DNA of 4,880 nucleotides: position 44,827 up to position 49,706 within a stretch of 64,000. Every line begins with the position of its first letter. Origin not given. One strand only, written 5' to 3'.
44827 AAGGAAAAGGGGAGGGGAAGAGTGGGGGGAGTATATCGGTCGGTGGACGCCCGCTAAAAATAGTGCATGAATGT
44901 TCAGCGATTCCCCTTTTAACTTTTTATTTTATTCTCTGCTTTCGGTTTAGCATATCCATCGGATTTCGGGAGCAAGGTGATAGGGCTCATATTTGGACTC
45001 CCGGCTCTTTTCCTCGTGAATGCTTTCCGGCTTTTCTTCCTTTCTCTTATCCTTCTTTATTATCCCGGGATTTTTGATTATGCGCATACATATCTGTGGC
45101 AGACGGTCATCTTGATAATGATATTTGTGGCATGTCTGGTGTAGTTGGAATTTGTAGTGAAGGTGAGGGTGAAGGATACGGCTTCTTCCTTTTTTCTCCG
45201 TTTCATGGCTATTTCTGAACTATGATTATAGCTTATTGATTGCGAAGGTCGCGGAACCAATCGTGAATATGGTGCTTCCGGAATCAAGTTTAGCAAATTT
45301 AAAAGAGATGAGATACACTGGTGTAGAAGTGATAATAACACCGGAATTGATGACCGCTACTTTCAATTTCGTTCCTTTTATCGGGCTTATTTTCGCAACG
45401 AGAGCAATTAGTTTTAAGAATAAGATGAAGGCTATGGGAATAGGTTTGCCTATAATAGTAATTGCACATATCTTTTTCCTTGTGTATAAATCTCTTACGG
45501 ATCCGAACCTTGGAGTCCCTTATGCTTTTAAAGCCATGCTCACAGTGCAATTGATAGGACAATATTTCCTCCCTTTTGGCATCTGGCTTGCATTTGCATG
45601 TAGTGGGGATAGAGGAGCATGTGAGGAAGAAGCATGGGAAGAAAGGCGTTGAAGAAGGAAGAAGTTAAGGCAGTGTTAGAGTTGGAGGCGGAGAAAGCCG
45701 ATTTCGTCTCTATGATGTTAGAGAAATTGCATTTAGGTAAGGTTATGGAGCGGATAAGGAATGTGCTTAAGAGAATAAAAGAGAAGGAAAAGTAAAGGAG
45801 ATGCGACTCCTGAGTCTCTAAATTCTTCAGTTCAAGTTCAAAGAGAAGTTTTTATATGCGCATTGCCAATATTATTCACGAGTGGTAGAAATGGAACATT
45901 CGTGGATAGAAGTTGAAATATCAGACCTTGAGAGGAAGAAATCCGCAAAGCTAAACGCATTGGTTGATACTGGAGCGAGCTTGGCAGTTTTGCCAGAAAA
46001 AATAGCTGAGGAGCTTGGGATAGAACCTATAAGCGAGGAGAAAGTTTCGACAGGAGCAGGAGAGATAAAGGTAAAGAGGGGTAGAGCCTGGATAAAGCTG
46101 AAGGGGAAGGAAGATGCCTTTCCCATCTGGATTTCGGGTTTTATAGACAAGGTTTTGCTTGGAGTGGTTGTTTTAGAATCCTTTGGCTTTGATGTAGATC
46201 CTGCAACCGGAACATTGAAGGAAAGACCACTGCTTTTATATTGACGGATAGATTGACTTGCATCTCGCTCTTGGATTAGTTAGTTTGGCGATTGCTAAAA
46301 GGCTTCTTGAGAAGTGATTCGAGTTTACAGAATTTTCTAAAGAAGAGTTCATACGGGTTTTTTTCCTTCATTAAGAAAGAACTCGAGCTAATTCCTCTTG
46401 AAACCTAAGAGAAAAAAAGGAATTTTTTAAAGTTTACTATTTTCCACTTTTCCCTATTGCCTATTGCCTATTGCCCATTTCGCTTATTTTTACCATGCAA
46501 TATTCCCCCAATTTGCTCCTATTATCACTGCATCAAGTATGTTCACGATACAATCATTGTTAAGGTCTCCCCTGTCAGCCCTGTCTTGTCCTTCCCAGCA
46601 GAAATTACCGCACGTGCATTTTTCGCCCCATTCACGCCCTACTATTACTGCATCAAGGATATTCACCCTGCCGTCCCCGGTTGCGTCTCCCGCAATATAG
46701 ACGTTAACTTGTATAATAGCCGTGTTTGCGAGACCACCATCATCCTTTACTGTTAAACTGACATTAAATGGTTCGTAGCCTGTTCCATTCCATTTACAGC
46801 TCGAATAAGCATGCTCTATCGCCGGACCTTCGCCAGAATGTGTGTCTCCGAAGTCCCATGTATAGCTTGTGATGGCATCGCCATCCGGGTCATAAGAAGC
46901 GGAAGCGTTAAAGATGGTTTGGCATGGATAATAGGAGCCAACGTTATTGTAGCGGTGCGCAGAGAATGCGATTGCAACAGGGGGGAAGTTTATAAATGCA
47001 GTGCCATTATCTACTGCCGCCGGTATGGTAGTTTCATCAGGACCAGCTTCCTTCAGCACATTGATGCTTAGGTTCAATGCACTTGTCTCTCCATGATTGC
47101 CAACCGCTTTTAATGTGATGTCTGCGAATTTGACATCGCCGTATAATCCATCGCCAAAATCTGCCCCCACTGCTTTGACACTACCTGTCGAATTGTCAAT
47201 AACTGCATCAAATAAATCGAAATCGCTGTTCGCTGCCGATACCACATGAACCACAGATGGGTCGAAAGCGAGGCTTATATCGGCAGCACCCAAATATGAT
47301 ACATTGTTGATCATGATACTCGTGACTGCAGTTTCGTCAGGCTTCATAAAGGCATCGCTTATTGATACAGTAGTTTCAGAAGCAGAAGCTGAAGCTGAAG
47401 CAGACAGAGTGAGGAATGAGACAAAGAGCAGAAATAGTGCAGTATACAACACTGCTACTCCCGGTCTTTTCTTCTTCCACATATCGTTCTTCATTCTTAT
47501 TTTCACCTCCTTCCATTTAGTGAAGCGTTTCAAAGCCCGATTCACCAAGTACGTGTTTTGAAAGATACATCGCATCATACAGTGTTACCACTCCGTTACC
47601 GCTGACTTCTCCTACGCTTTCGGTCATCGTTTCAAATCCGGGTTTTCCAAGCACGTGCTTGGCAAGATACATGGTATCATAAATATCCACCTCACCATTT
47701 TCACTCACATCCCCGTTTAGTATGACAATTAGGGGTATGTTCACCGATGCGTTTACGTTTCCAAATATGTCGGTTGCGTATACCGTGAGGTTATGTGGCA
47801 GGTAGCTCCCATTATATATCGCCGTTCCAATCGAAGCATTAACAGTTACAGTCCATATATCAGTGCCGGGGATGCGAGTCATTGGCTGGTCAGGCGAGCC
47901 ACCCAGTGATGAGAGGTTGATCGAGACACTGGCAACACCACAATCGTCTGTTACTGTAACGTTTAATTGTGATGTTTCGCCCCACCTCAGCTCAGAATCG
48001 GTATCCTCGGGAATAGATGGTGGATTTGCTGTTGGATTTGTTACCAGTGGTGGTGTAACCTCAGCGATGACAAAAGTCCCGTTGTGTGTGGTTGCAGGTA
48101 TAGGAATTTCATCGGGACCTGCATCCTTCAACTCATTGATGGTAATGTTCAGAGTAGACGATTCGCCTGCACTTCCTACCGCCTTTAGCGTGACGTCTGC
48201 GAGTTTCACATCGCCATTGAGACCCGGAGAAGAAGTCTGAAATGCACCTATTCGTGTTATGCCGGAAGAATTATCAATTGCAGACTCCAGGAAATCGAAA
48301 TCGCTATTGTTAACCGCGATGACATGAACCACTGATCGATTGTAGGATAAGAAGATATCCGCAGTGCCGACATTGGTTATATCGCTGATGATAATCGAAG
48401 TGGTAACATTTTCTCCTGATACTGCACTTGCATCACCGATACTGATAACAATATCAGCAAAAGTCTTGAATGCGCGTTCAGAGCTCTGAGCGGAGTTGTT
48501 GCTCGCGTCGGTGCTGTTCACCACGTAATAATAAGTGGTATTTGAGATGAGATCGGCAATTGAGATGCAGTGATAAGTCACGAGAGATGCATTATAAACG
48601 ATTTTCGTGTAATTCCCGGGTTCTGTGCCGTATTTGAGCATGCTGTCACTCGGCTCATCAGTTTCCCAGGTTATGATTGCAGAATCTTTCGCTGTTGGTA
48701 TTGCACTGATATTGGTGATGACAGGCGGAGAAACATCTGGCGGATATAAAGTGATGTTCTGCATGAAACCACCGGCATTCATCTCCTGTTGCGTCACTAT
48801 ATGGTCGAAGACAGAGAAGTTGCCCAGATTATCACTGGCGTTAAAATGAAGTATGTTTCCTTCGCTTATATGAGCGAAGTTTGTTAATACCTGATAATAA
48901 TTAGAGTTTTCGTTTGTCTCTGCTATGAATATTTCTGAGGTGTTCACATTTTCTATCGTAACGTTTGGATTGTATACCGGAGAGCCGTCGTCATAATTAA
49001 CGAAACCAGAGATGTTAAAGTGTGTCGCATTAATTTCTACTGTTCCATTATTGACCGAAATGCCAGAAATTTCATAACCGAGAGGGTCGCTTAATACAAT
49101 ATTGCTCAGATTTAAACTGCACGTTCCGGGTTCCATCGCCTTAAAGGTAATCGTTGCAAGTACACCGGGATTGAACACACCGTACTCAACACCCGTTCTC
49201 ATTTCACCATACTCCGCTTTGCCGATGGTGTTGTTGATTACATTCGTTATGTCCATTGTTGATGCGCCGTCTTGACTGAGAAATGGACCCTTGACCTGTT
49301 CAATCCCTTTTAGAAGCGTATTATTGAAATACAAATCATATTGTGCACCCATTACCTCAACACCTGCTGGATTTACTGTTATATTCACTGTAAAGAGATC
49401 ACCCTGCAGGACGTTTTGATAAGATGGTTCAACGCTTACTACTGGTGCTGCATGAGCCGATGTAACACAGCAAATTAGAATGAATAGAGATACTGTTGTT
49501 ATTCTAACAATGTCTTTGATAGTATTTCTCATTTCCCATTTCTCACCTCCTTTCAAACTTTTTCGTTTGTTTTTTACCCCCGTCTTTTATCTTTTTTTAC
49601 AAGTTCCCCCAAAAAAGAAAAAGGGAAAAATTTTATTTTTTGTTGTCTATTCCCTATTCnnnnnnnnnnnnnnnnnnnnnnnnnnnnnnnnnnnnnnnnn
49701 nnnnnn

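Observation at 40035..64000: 24-kb single-strand cluster of at least 12 secreted cohesin/dockerin/PGF-CTERM surface proteins: a cellulosome-like extracellular scaffold in an archaeon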

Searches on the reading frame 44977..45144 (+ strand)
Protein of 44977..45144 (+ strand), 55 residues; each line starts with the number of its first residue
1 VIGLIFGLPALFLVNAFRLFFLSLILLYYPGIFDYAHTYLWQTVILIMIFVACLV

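Call 14: search_protein_families(library=ncbifam, proteins=[window:44977-45144:+], max_evalue=1)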
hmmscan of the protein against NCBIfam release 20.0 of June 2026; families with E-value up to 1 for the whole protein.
window:44977-45144:+ (55 aa): 7 families
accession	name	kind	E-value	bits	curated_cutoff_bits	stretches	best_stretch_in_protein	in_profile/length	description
TIGR04144.1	archaeo_VPXXXP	exception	6.3e-11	42.5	150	1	2-52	95-146/156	archaeosortase B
TIGR04177.1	exosort_XrtH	exception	2.8e-06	27.4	86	1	1-54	96-149/158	exosortase H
TIGR04178.1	exo_archaeo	signature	4.2e-06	27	23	1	2-54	36-90/97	exosortase/archaeosortase family protein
NF046081.1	exosort_XrtX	exception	4.5e-06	26.7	170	1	5-51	107-153/168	exosortase X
NF033505.2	paceosortase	exception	0.00085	19.5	80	1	4-51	92-139/167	pacearchaeosortase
TIGR04300.1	exosort_XrtM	exception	0.00091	19.7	125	1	2-54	86-135/150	exosortase family protein XrtM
TIGR04128.1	exoso_Fjoh_1448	exception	0.11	12.8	90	1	5-54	117-166/174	exosortase family protein XrtF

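Call 15: search_protein_families(library=pfam, proteins=[window:44977-45144:+], max_evalue=10)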
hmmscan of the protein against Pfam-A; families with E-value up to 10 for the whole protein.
window:44977-45144:+ (55 aa): 0 families

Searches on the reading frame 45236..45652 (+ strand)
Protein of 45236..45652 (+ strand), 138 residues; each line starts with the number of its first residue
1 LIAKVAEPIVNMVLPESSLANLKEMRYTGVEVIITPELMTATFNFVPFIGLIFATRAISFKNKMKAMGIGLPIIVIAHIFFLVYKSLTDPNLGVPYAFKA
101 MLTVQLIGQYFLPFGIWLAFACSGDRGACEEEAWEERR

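Call 14: search_protein_families(library=ncbifam, proteins=[window:45236-45652:+], max_evalue=1)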
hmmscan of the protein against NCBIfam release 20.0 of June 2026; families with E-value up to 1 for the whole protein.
window:45236-45652:+ (138 aa): 2 families
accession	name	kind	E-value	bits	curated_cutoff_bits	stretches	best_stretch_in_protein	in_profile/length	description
NF004727.0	PRK06073.1-2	equivalog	0.048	13.8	101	1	4-60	18-74/120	NADH dehydrogenase subunit A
NF009319.0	PRK12674.2-4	equivalog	0.073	12.8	149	1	11-83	11-84/140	Na+/H+ antiporter subunit G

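Call 15: search_protein_families(library=pfam, proteins=[window:45236-45652:+], max_evalue=10)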
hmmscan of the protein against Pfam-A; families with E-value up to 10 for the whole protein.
window:45236-45652:+ (138 aa): 0 families

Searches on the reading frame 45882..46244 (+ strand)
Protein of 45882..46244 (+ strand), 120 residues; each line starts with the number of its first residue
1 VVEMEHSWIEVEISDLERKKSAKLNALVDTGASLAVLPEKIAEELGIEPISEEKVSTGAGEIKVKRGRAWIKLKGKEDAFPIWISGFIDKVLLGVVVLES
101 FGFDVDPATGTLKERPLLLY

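Call 14: search_protein_families(library=ncbifam, proteins=[window:45882-46244:+], max_evalue=1)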
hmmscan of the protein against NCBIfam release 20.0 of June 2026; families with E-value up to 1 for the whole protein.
window:45882-46244:+ (120 aa): 3 families
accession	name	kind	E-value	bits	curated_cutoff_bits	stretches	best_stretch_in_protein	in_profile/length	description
TIGR03698.1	clan_AA_DTGF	subfamily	1.2e-15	57.8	57.35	1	9-111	2-106/107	clan AA aspartic protease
TIGR02281.1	clan_AA_DTGA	subfamily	5.2e-06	26.6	57.95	1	22-66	21-68/121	TIGR02281 family clan AA aspartic protease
TIGR01330.1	bisphos_HAL2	equivalog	0.029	13.2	267.05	1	5-78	217-289/359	3'(2'),5'-bisphosphate nucleotidase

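Call 15: search_protein_families(library=pfam, proteins=[window:45882-46244:+], max_evalue=10)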
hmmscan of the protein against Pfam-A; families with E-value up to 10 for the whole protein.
window:45882-46244:+ (120 aa): 5 families
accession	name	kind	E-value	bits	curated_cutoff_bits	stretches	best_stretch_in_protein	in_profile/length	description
PF13650.11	Asp_protease_2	-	3.7e-09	37.6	24.3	1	22-75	8-65/90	Aspartyl protease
PF13975.11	gag-asp_proteas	-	5.8e-09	36.9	28.2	1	23-99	9-91/92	gag-polyprotein putative aspartyl protease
PF00026.29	Asp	-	0.021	14.7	19.9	1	11-46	186-221/315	Eukaryotic aspartyl protease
PF09668.16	Asp_protease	-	0.058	14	26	1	21-57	18-54/109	Aspartyl protease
PF00077.25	RVP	-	0.11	13.2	20.7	1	23-40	15-32/101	Retroviral aspartyl protease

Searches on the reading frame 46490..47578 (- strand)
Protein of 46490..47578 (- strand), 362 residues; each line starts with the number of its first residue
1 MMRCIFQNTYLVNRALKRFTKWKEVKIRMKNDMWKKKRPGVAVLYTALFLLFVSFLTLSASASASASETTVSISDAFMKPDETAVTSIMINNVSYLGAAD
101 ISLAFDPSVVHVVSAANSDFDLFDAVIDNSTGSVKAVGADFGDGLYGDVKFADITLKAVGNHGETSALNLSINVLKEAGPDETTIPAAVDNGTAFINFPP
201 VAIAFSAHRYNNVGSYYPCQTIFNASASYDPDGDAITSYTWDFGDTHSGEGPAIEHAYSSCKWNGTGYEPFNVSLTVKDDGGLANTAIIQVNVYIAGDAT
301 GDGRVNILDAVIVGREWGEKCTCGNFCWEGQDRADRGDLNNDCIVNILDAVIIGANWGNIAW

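Call 4: search_protein_families(library=pfam, proteins=[window:46490-47578:-], max_evalue=0.01)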
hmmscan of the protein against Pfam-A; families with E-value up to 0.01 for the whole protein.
window:46490-47578:- (362 aa): 4 families
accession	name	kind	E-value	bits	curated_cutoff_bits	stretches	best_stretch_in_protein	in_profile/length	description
PF18911.6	PKD_4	-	2.9e-11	43.7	27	1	220-293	19-85/85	PKD domain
PF00404.24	Dockerin_1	-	2e-06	28.3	22.9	0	296-318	1-23/57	Dockerin type I domain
PF00801.26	PKD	-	5.8e-06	26.7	23.5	1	223-287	19-75/80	PKD domain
PF00963.24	Cohesin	-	0.00093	19.9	24.1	1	70-167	2-110/139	Cohesin domain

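Call 6: search_protein_families(library=ncbifam, proteins=[window:46490-47578:-], max_evalue=1)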
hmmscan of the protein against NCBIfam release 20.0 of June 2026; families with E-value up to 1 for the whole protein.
window:46490-47578:- (362 aa): 0 families

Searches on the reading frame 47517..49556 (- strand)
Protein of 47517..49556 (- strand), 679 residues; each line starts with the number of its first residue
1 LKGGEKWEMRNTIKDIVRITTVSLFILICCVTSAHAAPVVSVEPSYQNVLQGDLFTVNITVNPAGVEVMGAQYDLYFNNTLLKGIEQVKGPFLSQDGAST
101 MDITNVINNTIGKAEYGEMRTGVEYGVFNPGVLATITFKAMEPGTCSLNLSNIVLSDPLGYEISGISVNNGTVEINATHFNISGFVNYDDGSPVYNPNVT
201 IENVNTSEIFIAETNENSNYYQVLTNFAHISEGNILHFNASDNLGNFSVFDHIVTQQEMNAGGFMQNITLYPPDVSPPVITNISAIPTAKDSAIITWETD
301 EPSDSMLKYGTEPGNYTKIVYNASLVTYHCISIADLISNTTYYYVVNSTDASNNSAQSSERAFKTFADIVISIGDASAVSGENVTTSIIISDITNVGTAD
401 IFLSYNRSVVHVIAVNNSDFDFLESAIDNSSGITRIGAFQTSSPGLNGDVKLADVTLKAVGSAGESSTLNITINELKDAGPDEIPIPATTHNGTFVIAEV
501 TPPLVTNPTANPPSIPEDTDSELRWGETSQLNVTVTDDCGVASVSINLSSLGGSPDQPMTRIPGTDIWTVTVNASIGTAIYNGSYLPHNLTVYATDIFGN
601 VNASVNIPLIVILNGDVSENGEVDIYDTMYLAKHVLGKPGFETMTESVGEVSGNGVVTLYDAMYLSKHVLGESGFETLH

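Call 4: search_protein_families(library=pfam, proteins=[window:47517-49556:-], max_evalue=0.01)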
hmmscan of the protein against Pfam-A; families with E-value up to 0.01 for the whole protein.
window:47517-49556:- (679 aa): 4 families
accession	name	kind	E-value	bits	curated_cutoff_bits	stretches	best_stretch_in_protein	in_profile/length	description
PF00963.24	Cohesin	-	3.4e-12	47.2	24.1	2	370-495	2-137/139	Cohesin domain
PF16656.11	Pur_ac_phosph_N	-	2.8e-08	34.6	30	1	283-365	4-93/93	Purple acid Phosphatase, N-terminal domain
PF00404.24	Dockerin_1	-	1.9e-05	25.2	22.9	1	615-670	2-57/57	Dockerin type I domain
PF13620.12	CarboxypepD_reg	-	0.0058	17.4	32.3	0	182-220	2-40/82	Carboxypeptidase regulatory-like domain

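Call 6: search_protein_families(library=ncbifam, proteins=[window:47517-49556:-], max_evalue=1)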
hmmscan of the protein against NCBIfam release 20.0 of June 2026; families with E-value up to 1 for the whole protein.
window:47517-49556:- (679 aa): 0 families

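Call 58: list_cluster_members(proteins=[P0121, window:47517-49532:-, window:43704-44720:-])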
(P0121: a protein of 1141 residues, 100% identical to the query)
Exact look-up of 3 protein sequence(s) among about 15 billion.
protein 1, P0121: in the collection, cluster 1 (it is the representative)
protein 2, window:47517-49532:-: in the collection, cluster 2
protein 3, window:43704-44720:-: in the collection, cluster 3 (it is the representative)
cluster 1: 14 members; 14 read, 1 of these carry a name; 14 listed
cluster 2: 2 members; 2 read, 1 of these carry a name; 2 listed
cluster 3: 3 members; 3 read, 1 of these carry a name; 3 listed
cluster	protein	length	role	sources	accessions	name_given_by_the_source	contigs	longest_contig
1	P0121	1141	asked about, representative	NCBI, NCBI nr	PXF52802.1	MAG: hypothetical protein C4B56_04520 [Candidatus Methanophagaceae archaeon] | MAG: hypothetical protein C4B56_04520 [Methanophagales archaeon]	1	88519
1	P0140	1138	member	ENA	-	-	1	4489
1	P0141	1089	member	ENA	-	-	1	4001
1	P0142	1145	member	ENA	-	-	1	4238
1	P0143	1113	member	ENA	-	-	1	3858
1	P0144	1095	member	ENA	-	-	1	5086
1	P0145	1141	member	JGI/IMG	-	-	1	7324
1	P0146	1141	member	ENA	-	-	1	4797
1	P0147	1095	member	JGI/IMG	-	-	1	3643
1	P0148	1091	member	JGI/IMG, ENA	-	-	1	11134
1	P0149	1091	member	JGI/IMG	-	-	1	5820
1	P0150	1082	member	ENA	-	-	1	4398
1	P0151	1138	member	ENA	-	-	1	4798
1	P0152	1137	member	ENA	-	-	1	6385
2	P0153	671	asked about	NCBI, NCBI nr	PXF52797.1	MAG: hypothetical protein C4B56_04495 [Candidatus Methanophagaceae archaeon] | MAG: hypothetical protein C4B56_04495 [Methanophagales archaeon]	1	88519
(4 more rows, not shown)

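Call 77: find_related_loci(query=window:47517-49532:-, collection=metagenome_contigs, flank=10000)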
Query window:47517-49532:- (671 aa) in metagenome_contigs; peptide patterns used: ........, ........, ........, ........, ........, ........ (x = any residue, [..] = any of these).
185 stretches matched a pattern; 47 encode a relative of the query (tblastn E <= 1e-3); 46 distinct loci.
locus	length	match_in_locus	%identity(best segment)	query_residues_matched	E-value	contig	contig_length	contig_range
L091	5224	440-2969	94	1-671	0e+0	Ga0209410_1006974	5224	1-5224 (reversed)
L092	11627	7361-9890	93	1-671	0e+0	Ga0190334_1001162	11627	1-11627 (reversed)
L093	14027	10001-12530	93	1-671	0e+0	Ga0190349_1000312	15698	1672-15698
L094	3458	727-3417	89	11-671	0e+0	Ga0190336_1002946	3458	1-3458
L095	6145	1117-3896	88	11-671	0e+0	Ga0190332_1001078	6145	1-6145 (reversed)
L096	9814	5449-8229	87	11-671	0e+0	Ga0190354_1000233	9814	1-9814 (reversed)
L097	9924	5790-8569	87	11-671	0e+0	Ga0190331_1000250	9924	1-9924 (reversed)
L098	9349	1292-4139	87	14-671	0e+0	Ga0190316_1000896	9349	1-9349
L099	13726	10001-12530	93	1-671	0e+0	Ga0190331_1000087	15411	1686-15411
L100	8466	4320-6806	77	10-671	0e+0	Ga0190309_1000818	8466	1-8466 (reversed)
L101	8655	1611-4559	75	1-671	0e+0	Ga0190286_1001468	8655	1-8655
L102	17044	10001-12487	76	10-671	0e+0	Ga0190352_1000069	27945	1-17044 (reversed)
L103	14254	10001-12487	76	10-671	0e+0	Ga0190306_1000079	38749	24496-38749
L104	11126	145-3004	73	1-671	0e+0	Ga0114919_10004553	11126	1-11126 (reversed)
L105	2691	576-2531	74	23-671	0e+0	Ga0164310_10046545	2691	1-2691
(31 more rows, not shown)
